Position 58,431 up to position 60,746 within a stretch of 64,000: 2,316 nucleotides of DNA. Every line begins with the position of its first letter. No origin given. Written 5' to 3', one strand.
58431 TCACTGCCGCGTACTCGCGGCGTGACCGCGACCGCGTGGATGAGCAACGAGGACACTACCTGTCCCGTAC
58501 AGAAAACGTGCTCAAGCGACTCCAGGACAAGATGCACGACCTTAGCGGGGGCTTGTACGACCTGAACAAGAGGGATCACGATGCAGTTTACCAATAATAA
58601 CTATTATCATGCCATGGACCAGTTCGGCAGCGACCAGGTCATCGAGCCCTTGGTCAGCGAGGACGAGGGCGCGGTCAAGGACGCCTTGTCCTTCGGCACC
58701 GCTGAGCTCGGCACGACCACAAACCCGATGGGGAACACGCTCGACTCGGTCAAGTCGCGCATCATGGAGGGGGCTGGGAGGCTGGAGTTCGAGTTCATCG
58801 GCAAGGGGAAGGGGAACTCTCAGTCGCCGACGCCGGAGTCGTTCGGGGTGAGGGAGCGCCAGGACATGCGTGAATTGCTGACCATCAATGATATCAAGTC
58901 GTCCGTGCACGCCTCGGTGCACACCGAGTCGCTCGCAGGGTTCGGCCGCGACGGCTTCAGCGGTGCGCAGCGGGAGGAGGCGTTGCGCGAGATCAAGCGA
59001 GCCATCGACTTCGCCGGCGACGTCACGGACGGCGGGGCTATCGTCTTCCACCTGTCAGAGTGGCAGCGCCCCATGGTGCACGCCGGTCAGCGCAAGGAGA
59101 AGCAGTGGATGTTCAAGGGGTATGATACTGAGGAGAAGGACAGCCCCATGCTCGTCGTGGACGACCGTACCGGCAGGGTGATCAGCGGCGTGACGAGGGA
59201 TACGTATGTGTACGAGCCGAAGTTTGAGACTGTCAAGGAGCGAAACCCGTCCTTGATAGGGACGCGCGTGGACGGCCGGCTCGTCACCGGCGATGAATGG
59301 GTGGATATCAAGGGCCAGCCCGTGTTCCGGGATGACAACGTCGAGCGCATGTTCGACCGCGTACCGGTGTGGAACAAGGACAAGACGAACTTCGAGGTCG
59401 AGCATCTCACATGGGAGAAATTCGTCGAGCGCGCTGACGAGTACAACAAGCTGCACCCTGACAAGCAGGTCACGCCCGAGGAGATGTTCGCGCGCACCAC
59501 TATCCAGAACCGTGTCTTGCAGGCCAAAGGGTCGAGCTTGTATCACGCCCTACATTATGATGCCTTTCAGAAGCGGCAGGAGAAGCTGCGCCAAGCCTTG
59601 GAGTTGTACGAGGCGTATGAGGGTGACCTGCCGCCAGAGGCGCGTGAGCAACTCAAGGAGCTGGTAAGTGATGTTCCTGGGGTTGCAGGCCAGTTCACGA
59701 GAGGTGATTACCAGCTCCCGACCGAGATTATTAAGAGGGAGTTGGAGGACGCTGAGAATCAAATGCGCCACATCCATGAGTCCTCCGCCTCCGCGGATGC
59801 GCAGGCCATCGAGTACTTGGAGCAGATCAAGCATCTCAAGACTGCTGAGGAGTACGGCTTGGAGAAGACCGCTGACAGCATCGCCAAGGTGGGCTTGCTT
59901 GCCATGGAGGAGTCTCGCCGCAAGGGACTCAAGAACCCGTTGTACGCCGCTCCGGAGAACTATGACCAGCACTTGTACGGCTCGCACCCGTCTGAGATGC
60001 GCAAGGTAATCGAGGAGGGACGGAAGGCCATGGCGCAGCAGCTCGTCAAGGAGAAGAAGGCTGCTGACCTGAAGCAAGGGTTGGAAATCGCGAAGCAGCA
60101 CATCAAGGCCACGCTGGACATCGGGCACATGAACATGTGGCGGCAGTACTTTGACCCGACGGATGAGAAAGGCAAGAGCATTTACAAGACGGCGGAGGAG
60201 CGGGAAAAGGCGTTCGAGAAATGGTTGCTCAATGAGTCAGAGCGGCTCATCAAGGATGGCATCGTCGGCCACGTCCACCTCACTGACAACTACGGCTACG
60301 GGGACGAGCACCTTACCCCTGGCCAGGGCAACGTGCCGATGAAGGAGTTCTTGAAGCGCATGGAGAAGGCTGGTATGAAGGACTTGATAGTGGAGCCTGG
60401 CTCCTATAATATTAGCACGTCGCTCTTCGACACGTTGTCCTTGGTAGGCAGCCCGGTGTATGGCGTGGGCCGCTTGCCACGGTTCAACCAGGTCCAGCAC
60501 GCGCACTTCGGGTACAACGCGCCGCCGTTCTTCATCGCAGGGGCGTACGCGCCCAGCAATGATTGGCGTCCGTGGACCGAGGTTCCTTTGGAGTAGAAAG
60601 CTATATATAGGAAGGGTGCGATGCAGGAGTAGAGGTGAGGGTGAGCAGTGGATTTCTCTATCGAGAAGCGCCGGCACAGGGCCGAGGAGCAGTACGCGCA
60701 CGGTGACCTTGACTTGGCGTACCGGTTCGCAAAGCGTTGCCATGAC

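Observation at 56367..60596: Overlapping three-gene operon of unknown function ending in a TIM-barrel (xylose-isomerase/endonuclease-IV-like) protein with a roughly 330-aa coiled-coil insertion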

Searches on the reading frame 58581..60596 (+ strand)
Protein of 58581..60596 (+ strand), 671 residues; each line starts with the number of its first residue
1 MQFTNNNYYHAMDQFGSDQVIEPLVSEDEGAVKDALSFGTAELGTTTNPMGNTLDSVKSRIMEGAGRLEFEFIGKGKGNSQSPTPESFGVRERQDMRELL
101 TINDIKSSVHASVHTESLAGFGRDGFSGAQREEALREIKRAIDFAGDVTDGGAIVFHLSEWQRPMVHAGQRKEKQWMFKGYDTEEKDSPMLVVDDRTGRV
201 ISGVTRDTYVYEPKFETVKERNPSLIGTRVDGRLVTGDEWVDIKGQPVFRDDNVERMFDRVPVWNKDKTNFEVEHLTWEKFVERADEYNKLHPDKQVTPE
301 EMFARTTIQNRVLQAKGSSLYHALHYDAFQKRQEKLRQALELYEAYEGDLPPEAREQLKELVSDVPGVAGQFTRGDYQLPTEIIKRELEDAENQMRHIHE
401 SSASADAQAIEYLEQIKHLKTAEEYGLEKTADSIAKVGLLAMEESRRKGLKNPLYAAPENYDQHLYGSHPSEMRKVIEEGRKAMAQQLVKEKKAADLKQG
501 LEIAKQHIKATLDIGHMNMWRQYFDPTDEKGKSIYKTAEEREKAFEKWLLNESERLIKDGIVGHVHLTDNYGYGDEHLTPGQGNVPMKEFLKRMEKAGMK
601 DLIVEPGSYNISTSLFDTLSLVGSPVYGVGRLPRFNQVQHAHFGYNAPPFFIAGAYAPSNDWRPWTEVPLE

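Call 3: search_protein_families(library=pfam, proteins=[window:58581-60596:+], max_evalue=0.1)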
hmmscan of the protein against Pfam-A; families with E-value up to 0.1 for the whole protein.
window:58581-60596:+ (671 aa): 1 family
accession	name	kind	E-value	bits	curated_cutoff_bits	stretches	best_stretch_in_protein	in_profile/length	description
PF01261.30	AP_endonuc_2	-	1e-13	52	31.1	2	502-603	147-225/249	Xylose isomerase-like TIM barrel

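Call 4: search_protein_families(library=ncbifam, proteins=[window:58581-60596:+], max_evalue=0.1)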
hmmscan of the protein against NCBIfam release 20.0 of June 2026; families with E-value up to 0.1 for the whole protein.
window:58581-60596:+ (671 aa): 1 family
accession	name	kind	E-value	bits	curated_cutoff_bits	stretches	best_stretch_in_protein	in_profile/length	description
NF007360.0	PRK09856.1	equivalog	0.00031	20.4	305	1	563-600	204-241/276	fructoselysine 3-epimerase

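Call 5: find_homologous_proteins(query=window:58581-60596:+)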
Query window:58581-60596:+ (671 aa): 180 proteins with E <= 0.001 among 8000 candidates; the best 120 are listed.
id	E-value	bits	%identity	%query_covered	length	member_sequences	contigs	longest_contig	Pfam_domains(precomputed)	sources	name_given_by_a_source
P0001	0.0e+0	1540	100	100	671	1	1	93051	PF01261.31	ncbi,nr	ncbi:hypothetical protein JXA12_01155 [Candidatus Woesearchaeota archaeon]|nr:hypothetical protein [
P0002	0.0e+0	1118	71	100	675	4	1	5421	PF01261.31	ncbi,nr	ncbi:sugar phosphate isomerase/epimerase [Candidatus Woesearchaeota archaeon]|nr:sugar phosphate iso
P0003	0.0e+0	1087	69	100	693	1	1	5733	PF01261.31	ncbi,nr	ncbi:hypothetical protein GF367_01380 [Candidatus Woesearchaeota archaeon]|nr:hypothetical protein [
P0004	0.0e+0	1075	68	100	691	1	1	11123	PF01261.31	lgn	-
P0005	0.0e+0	1057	67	100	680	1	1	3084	PF01261.31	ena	-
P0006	0.0e+0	1052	69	100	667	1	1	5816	PF01261.31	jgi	-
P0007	0.0e+0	1035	67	100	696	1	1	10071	PF01261.31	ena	-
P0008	0.0e+0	1029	66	100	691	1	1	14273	PF01261.31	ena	-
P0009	0.0e+0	1020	66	100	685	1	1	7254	PF01261.31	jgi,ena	jgi:sugar phosphate isomerase/epimerase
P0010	1.5e-296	1004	64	100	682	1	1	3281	PF01261.31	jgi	-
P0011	6.9e-295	998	64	100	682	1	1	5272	PF01261.31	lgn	-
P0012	1.5e-286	971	62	100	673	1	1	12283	PF01261.31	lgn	-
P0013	4.8e-275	933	60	100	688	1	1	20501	PF01261.31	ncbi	-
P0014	8.1e-249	846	57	100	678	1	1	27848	PF01261.31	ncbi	-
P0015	7.3e-243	826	56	98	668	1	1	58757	PF01261.31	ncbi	-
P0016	9.1e-218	744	65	74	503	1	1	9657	PF01261.31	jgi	jgi:hypothetical protein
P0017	1.7e-212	726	50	100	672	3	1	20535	PF01261.31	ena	-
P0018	7.7e-210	717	50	100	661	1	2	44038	PF01261.31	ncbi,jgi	-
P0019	1.8e-209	716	50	100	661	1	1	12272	PF01261.31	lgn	-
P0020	2.2e-209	716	50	100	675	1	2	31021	PF01261.31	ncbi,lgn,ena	-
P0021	1.6e-208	713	50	100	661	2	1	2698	PF01261.31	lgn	-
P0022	8.6e-208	711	50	100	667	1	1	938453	PF01261.31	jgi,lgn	jgi:sugar phosphate isomerase/epimerase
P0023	1.1e-207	710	50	100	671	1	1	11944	PF01261.31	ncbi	-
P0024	1.6e-205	703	48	100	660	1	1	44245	PF01261.31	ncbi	-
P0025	6.3e-205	701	48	100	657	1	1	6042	PF01261.31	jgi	-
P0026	6.7e-205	701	49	100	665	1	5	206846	PF01261.31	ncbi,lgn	ncbi:MAG: TIM barrel protein [Candidatus Woesearchaeota archaeon]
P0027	1.3e-204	700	49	100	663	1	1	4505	PF01261.31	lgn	-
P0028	2.7e-204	699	48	100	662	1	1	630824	PF01261.31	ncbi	ncbi:MAG: TIM barrel protein [Candidatus Nanoarchaeia archaeon]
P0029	2.8e-204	699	48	100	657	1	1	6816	PF01261.31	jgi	-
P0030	3.6e-204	699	48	100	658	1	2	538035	PF01261.31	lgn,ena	-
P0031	5.9e-204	698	49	100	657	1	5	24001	PF01261.31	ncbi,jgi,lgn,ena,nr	ncbi:hypothetical protein COV13_03000 [Candidatus Woesearchaeota archaeon CG10_big_fil_rev_8_21_14_0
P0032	1.6e-203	696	49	100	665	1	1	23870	PF01261.31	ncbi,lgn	ncbi:MAG: TIM barrel protein [Candidatus Nanoarchaeia archaeon]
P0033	2.5e-203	696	49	100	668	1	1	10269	PF01261.31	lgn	-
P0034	3.3e-203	695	48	100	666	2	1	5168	PF01261.31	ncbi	-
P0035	4.6e-203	695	48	100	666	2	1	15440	PF01261.31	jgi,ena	-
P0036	4.5e-202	692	49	100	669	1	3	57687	PF01261.31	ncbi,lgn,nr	ncbi:sugar phosphate isomerase/epimerase [Candidatus Woesearchaeota archaeon]|nr:sugar phosphate iso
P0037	1.5e-201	690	49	100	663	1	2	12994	PF01261.31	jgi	-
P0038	3.0e-200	686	48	100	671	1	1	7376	PF01261.31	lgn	-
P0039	9.3e-199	681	47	100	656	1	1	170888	PF01261.31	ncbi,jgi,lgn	ncbi:MAG: TIM barrel protein [Candidatus Woesearchaeota archaeon]|jgi:hypothetical protein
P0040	4.1e-198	679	48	100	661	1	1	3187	PF01261.31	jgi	jgi:hypothetical protein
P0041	7.0e-198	678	49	100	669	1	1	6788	PF01261.31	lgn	-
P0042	1.7e-197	677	48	100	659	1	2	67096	PF01261.31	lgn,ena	-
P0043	9.1e-197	674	48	100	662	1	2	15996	PF01261.31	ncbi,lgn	ncbi:MAG: TIM barrel protein [Candidatus Woesearchaeota archaeon]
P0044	1.1e-196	674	48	99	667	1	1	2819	PF01261.31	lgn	-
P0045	1.5e-195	670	49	99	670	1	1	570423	PF01261.31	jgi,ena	-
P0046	1.9e-194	666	47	100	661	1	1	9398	PF01261.31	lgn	-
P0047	3.2e-194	666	47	99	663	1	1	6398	PF01261.31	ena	-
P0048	3.2e-194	666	48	95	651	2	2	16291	PF01261.31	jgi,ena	-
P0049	2.3e-193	663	48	100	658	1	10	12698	PF01261.31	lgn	-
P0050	4.9e-193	662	47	99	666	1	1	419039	PF01261.31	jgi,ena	-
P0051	1.6e-192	660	49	99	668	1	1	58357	PF01261.31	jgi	jgi:hypothetical protein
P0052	2.5e-192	659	47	99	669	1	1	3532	PF01261.31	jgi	jgi:hypothetical protein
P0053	4.2e-192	659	47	100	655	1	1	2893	PF01261.31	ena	-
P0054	1.4e-191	657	45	100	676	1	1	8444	PF01261.31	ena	-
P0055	4.7e-191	655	48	99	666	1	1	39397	PF01261.31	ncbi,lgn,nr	ncbi:hypothetical protein JW756_04310 [Candidatus Woesearchaeota archaeon]|nr:hypothetical protein [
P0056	3.6e-190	652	47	99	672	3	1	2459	PF01261.31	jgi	-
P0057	1.7e-189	650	48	100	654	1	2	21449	PF01261.31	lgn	-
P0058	3.4e-189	649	47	99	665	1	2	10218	PF01261.31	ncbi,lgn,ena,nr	ncbi:MAG TPA: TIM barrel protein [Candidatus Nanoarchaeia archaeon]|nr:TIM barrel protein [Candidatu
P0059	5.9e-189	648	46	99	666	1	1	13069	PF01261.31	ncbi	-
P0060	1.5e-188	647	47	99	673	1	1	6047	PF01261.31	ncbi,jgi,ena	-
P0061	9.0e-187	641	46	99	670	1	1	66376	PF01261.31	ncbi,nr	ncbi:sugar phosphate isomerase/epimerase [Candidatus Woesearchaeota archaeon]|nr:sugar phosphate iso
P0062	1.3e-186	641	47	99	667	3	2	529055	PF01261.31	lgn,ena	-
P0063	1.6e-186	640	46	99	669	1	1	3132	PF01261.31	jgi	jgi:hypothetical protein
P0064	3.3e-186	639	46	100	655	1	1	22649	PF01261.31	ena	-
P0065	3.6e-186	639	46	99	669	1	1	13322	PF01261.31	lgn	-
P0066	4.9e-186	639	47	100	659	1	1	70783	PF01261.31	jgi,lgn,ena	-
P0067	4.6e-185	635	46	99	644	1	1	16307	PF01261.31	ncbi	ncbi:MAG: TIM barrel protein [archaeon]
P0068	7.7e-185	635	46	100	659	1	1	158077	PF01261.31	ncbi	ncbi:MAG: TIM barrel protein [archaeon]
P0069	2.0e-184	633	46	99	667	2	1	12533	PF01261.31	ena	-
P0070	3.9e-184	632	44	100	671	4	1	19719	PF01261.31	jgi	-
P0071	1.9e-183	630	45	100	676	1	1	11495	PF01261.31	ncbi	ncbi:MAG: TIM barrel protein [Nanoarchaeota archaeon]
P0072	2.9e-182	626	45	99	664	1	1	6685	PF01261.31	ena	-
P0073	1.2e-181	624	46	99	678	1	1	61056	PF01261.31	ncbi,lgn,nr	ncbi:hypothetical protein JW826_00155 [Candidatus Woesearchaeota archaeon]|nr:hypothetical protein [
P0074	3.3e-179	616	46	95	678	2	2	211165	PF01261.31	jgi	jgi:hypothetical protein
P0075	4.6e-177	609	44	100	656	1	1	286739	PF01261.31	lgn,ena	-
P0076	1.5e-176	607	42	100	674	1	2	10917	PF01261.31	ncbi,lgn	-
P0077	9.9e-175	601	42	100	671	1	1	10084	PF01261.31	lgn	-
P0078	1.2e-174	601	45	94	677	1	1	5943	PF01261.31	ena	-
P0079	1.3e-174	601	43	99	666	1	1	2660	PF01261.31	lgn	-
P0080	5.3e-174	599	46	92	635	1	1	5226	PF01261.31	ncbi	-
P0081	6.1e-173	595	43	100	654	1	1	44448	PF01261.31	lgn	-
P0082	2.2e-172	594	45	99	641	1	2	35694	PF01261.31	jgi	-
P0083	1.2e-171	591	43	100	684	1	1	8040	PF01261.31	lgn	-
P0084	3.2e-171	590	46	100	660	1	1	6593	PF01261.31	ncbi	-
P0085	9.3e-169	582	43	98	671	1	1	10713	PF01261.31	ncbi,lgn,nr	ncbi:hypothetical protein D6783_06020 [Candidatus Woesearchaeota archaeon]|nr:MAG: hypothetical prot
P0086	2.4e-166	574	44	99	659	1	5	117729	PF01261.31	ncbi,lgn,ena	-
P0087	8.8e-166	572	41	100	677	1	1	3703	PF01261.31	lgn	-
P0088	1.9e-164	567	41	100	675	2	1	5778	PF01261.31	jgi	jgi:sugar phosphate isomerase/epimerase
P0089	5.2e-164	566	43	97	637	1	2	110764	PF01261.31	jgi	jgi:sugar phosphate isomerase/epimerase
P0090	1.8e-163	564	44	92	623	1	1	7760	PF01261.31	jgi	jgi:hypothetical protein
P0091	3.0e-163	563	43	100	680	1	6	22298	PF01261.31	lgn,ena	-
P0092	3.2e-163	563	42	100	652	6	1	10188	PF01261.31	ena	-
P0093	5.0e-163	563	43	94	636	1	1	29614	PF01261.31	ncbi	-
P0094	2.8e-162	560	43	99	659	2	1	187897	PF01261.31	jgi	-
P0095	4.6e-162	559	41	100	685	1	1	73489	PF01261.31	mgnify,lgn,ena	mgnify:CR=1 FL=1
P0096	1.1e-161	558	40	99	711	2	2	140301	PF01261.31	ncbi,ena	ncbi:MAG: hypothetical protein AABX70_09085 [Nanoarchaeota archaeon]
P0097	1.4e-161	558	42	99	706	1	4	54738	PF01261.31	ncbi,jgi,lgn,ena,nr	ncbi:MAG TPA: TIM barrel protein [Candidatus Nanoarchaeia archaeon]|nr:TIM barrel protein [Candidatu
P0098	2.2e-160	554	41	99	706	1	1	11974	PF01261.31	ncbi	-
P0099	3.2e-160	553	43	95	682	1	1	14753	PF01261.31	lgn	-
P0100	1.2e-159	551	44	95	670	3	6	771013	PF01261.31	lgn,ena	-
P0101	5.3e-159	549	44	94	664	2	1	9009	PF01261.31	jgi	-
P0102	2.0e-158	547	41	100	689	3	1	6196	PF01261.31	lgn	-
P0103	6.0e-157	543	40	99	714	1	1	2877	PF01261.31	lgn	-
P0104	1.2e-154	535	39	100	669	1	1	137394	PF01261.31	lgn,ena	-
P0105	6.1e-153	529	42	95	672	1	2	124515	PF01261.31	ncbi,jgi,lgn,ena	-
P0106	7.4e-152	526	39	100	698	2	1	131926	PF01261.31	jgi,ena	-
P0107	1.4e-151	525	40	99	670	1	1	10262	PF01261.31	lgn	-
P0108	1.8e-151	524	48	77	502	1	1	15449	PF01261.31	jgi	jgi:hypothetical protein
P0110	4.1e-151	523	39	100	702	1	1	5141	PF01261.31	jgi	jgi:hypothetical protein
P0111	1.4e-150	521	39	100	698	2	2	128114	PF01261.31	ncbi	-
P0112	7.7e-149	516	39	100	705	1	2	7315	PF01261.31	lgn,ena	-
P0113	5.1e-148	513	40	99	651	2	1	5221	PF01261.31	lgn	-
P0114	2.3e-147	511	39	100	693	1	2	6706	PF01261.31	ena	-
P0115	5.0e-147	510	39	100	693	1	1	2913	PF01261.31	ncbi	-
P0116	1.4e-146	508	39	95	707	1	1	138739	PF01261.31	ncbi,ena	-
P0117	5.1e-146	506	40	99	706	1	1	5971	PF01261.31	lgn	-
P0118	6.7e-146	506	40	100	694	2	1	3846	PF01261.31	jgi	jgi:sugar phosphate isomerase/epimerase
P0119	9.1e-146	506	38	100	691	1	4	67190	PF01261.31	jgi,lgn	jgi:hypothetical protein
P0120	1.5e-145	505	40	100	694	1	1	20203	PF01261.31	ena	-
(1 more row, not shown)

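Call 6: search_solved_structures(query=window:58581-60596:+, max_evalue=1, show_alignments=2)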
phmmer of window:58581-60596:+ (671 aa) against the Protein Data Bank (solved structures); distinct sequences matched with E-value up to 1: 5.
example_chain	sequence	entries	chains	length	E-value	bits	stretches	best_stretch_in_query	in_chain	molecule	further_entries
3wqo_A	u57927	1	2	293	0.00019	23.7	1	560-603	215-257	Uncharacterized protein MJ1311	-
5nl6_A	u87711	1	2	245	0.037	16.1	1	375-476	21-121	Calponin domain family protein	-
6sl3_A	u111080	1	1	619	0.17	14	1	375-466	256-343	Calponin homology domain protein putative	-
6sl2_A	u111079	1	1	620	0.17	14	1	375-466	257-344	Calponin homology domain protein putative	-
6sl7_A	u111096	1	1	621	0.17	14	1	375-466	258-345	Calponin homology domain protein putative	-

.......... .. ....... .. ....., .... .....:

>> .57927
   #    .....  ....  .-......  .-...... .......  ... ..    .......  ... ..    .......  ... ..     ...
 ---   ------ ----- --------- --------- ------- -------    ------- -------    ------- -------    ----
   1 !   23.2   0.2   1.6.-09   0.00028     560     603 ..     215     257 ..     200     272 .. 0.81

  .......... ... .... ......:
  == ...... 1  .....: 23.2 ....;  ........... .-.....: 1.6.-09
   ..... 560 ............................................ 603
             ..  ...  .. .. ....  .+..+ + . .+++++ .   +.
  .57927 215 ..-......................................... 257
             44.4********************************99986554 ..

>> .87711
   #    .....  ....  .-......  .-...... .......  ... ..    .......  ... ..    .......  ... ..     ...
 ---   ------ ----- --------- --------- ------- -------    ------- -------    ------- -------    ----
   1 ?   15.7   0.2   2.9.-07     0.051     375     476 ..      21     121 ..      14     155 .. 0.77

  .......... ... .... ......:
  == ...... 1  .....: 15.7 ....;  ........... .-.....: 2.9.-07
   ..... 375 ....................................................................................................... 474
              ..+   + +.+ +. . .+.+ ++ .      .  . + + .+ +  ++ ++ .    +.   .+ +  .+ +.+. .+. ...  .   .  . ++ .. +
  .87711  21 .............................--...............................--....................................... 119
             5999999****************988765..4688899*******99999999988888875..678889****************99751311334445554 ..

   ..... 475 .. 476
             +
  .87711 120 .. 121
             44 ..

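Call 8: find_encoding_contigs(protein=P0028, flank=8000, max_places=2)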
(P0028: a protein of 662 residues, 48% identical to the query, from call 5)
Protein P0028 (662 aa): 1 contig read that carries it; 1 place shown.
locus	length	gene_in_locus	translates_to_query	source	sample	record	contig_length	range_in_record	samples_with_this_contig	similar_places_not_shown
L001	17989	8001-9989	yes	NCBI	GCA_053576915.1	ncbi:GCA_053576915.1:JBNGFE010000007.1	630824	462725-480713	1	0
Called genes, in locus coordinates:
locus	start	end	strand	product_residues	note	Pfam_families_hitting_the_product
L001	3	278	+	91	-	-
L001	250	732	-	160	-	PF04073:tRNA_edit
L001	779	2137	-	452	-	-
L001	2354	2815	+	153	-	-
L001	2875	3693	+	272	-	PF05670:NFACT-R_1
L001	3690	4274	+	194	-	PF12917:YfbR-like, PF13023:HD_3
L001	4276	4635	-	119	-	-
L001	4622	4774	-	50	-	-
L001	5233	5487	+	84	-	PF01985:CRS1_YhbY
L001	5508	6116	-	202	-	-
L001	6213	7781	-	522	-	-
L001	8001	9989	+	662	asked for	PF01261:AP_endonuc_2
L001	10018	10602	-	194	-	-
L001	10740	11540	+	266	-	PF18765:Polbeta (faint), PF01909:NTP_transf_2 (faint)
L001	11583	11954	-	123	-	PF12680:SnoaL_2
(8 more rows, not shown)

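Call 14: find_related_loci(query=A1, collection=genome_contigs, flank=10000)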
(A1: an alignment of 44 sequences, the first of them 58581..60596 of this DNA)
Query A1 (671 aa) in genome_contigs; peptide patterns used: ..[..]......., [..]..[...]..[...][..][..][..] (x = any residue, [..] = any of these).
176 stretches matched a pattern; 138 encode a relative of the query (tblastn E <= 1e-3); the best 80 are kept; 80 distinct loci.
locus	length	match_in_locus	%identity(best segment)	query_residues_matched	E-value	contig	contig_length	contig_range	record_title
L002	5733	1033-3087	69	1-671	0e+0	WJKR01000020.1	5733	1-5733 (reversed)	MAG: Candidatus Woesearchaeota archaeon isolate Bin_423 k141_1304054, whole genome shotgun sequence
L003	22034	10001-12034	71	1-671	0e+0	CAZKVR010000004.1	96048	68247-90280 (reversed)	MAG TPA_asm: uncultured Methanosarcinales archaeon isolate SRP252850_co1_51 genome assembly, contig: NODE_179_length_960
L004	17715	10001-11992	52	1-671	0e+0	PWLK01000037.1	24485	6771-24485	MAG: Candidatus Woesearchaeota archaeon isolate CSSed10_238R1 CS-Sed10-C3210, whole genome shotgun sequence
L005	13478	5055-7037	50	1-671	0e+0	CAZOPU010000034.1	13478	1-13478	MAG TPA_asm: uncultured Methanosarcinales archaeon isolate SRP167436_co1_361 genome assembly, contig: NODE_7522_length_1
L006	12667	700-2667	48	1-671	0e+0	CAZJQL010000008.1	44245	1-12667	MAG TPA_asm: uncultured Methanosarcinales archaeon isolate SRP290908_co2_72 genome assembly, contig: NODE_990_length_442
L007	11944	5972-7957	50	1-671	0e+0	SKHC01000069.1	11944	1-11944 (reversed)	MAG: Candidatus Woesearchaeota archaeon isolate CSBr16_182 CSBr16-5807, whole genome shotgun sequence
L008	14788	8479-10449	49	1-671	0e+0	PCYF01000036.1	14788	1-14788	MAG: Candidatus Woesearchaeota archaeon CG10_big_fil_rev_8_21_14_0_10_32_9 CG10_8_21_14_0.10_scaffold_3896_c, whole geno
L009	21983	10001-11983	49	4-671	0e+0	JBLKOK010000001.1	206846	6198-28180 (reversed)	MAG: Candidatus Woesearchaeota archaeon isolate MAG.257 NODE_91_length_206846_cov_13.175805, whole genome shotgun sequen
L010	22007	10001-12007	49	1-671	0e+0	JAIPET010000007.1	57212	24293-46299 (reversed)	MAG: Candidatus Woesearchaeota archaeon isolate Tobar13m-G34 Tobar13m-20mill-C127, whole genome shotgun sequence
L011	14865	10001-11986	48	1-671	0e+0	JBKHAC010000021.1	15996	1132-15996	MAG: Candidatus Woesearchaeota archaeon isolate D1M01_101 NODE_5510_length_15996_cov_8.202559, whole genome shotgun sequ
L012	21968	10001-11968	47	1-671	0e+0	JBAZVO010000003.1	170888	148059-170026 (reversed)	MAG: Candidatus Woesearchaeota archaeon isolate SO_2017_GW1_254 NODE_674_length_170888_cov_5.272597_OW334_2017, whole ge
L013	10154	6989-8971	48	7-671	0e+0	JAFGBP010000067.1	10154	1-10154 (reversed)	MAG: Candidatus Woesearchaeota archaeon isolate Zod_Metabat.1039 k87_12933066, whole genome shotgun sequence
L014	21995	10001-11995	48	1-671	0e+0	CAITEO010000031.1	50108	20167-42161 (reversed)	uncultured Candidatus Woesearchaeota archaeon isolate AlinenSediments_bin-1271 genome assembly, contig: bin-1271:031/101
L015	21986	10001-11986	48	7-671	0e+0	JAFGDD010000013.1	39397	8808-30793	MAG: Candidatus Woesearchaeota archaeon isolate Zod_Metabat.1155 k87_7982580, whole genome shotgun sequence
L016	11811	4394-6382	48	7-671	0e+0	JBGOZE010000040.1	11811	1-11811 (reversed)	MAG: Candidatus Nanoarchaeia archaeon isolate OBJ_0618_130150_25 k141_5248819_length_11811_cov_10.0000, whole genome sho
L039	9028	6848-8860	41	3-671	3e-173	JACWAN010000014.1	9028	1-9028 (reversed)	MAG: Candidatus Woesearchaeota archaeon isolate A_NAN_12 k141_51606, whole genome shotgun sequence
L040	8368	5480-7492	42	3-671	7e-172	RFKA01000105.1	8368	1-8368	MAG: Candidatus Woesearchaeota archaeon isolate J116 k99_955127, whole genome shotgun sequence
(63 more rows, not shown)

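Call 29: search_protein_families(library=phrogs, proteins=[window:58581-60596:+], max_evalue=0.1)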
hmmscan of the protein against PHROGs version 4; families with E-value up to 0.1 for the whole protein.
window:58581-60596:+ (671 aa): 0 families

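Call 30: search_protein_families(library=padloc, proteins=[window:58581-60596:+], max_evalue=0.1)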
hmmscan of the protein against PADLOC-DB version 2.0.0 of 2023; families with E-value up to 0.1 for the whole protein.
window:58581-60596:+ (671 aa): 0 families
